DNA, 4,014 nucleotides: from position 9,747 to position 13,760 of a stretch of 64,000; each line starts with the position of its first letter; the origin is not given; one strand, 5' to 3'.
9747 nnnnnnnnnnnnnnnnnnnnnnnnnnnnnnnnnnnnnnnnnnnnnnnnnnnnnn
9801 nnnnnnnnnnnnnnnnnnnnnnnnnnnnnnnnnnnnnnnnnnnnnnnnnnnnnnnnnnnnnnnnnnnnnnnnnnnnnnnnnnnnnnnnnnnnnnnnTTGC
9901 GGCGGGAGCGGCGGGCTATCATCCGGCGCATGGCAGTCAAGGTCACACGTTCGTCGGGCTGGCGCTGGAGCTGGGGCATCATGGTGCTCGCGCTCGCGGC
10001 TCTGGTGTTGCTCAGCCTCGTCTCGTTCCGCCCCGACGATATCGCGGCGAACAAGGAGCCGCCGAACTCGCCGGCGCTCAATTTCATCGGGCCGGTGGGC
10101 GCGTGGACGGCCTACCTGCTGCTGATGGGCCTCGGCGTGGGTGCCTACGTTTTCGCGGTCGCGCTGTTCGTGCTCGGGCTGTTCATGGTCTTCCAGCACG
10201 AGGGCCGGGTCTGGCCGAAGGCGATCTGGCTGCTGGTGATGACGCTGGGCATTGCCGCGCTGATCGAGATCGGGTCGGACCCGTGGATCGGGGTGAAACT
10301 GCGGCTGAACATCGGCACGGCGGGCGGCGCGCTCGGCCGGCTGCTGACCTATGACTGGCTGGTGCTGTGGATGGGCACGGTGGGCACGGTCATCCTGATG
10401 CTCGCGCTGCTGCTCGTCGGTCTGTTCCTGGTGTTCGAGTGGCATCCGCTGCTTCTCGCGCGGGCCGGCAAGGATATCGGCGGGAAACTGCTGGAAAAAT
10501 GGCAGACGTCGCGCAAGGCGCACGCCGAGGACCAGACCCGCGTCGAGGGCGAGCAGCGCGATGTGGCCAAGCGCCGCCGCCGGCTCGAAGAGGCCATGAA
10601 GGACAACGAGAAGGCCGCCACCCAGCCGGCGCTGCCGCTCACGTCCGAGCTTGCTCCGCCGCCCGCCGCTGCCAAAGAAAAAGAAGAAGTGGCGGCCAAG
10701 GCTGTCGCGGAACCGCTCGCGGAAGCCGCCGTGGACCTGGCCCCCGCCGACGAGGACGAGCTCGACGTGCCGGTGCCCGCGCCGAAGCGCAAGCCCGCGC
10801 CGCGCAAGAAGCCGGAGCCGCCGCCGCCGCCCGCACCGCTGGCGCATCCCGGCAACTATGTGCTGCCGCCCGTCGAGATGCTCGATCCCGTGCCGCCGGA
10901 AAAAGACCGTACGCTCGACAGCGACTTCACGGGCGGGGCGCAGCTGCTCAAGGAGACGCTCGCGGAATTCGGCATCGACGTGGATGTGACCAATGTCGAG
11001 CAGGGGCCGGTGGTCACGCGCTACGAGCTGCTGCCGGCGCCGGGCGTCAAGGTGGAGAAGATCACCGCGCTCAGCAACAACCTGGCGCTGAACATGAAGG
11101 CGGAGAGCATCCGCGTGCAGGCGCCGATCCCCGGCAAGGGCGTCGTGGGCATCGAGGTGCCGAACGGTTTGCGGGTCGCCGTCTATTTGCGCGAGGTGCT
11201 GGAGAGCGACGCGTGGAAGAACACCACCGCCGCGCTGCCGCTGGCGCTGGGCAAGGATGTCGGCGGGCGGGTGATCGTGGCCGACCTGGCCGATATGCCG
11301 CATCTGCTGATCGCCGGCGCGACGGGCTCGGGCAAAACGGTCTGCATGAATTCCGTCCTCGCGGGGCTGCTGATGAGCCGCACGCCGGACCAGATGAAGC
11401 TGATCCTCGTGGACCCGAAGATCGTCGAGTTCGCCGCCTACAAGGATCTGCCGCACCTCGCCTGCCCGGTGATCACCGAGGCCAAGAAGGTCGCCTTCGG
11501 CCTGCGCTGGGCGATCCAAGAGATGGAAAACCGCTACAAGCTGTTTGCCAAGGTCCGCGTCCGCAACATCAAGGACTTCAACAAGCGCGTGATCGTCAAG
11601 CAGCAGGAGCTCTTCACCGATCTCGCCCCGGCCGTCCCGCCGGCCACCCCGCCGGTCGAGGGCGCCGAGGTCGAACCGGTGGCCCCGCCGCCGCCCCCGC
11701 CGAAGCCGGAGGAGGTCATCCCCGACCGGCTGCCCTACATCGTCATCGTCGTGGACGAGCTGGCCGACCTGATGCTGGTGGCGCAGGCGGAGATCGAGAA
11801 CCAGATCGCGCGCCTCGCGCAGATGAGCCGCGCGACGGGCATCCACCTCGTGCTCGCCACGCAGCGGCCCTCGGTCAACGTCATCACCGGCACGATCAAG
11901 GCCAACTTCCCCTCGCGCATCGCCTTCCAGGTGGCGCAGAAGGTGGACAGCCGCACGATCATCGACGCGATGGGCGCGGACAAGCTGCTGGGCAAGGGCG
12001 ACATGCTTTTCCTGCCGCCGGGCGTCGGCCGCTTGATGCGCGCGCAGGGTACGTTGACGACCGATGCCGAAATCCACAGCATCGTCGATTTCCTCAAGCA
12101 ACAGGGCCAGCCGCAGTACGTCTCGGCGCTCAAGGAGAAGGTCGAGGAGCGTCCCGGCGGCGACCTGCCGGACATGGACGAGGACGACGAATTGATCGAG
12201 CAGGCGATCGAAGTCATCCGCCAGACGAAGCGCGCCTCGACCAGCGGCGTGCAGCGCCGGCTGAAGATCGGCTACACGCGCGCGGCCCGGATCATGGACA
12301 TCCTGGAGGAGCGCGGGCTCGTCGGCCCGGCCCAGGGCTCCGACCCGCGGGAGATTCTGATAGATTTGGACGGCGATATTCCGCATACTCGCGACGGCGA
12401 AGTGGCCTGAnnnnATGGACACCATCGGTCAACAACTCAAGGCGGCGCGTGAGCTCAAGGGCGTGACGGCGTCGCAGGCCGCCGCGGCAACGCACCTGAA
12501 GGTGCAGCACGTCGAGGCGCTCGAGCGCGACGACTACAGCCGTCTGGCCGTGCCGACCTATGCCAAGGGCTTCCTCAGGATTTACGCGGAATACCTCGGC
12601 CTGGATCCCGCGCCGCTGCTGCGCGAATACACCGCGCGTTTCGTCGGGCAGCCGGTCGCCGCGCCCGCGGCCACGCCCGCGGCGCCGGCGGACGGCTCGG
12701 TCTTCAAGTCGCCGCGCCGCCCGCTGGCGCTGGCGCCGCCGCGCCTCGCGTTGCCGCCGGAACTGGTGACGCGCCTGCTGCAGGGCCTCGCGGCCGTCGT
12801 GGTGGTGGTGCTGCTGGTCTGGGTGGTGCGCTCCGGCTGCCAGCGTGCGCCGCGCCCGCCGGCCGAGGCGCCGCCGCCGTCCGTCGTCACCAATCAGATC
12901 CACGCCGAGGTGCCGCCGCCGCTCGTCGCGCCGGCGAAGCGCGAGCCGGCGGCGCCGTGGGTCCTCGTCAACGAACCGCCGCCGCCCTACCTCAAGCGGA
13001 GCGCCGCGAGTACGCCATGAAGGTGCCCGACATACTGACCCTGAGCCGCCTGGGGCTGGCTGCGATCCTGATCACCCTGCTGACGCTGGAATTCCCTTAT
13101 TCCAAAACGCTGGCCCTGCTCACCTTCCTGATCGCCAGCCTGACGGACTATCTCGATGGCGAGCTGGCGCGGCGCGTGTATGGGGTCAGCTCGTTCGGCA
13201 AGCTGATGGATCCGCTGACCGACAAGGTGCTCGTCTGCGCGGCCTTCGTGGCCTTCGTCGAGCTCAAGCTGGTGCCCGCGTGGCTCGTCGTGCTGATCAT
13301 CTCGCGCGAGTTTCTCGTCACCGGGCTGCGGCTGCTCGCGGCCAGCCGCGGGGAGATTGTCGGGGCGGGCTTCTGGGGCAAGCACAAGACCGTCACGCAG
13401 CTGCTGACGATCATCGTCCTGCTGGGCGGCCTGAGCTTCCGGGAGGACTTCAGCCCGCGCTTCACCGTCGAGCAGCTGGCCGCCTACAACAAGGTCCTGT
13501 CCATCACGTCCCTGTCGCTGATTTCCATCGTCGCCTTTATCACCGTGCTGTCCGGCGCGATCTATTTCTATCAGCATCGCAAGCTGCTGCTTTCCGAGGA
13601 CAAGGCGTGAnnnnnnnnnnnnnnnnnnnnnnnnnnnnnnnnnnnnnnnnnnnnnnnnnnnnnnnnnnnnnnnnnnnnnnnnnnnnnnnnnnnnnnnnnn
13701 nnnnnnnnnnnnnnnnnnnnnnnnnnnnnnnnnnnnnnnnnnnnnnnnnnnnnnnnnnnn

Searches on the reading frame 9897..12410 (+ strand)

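Call 49: search_protein_families(library=pfam, proteins=[window:9897-12410:+], max_evalue=0.001)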
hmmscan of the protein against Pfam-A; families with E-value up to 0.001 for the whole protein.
window:9897-12410:+ (837 aa): 4 families
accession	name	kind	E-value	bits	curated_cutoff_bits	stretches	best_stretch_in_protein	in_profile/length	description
PF01580.24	FtsK_SpoIIIE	-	1.2e-60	205.1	24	1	431-660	2-221/221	FtsK/SpoIIIE family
PF17854.6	FtsK_alpha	-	3.3e-33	114.3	22.9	1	323-423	1-101/101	FtsK alpha domain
PF09397.16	FtsK_gamma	-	1.9e-26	92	30.6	1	762-822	2-62/63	Ftsk gamma domain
PF13491.11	FtsK_4TM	-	1.9e-21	76.9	23.1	1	26-187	8-166/171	4TM region of DNA translocase FtsK/SpoIIIE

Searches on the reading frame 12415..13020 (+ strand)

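Call 49: search_protein_families(library=pfam, proteins=[window:12415-13020:+], max_evalue=0.001)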
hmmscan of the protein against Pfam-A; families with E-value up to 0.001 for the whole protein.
window:12415-13020:+ (201 aa): 2 families
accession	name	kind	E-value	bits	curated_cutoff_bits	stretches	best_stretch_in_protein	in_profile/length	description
PF13413.12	HTH_25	-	3.9e-22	78.3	24.6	1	7-68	1-62/62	Helix-turn-helix domain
PF13560.12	HTH_31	-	1.1e-05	26.1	27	1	4-67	2-60/64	Helix-turn-helix domain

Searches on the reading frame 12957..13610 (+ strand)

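Call 49: search_protein_families(library=pfam, proteins=[window:12957-13610:+], max_evalue=0.001)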
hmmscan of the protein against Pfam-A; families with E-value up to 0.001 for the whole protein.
window:12957-13610:+ (217 aa): 1 family
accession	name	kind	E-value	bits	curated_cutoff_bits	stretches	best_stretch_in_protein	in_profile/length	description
PF01066.26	CDP-OH_P_transf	-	2.9e-36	125.6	22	1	21-165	1-138/152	CDP-alcohol phosphatidyltransferase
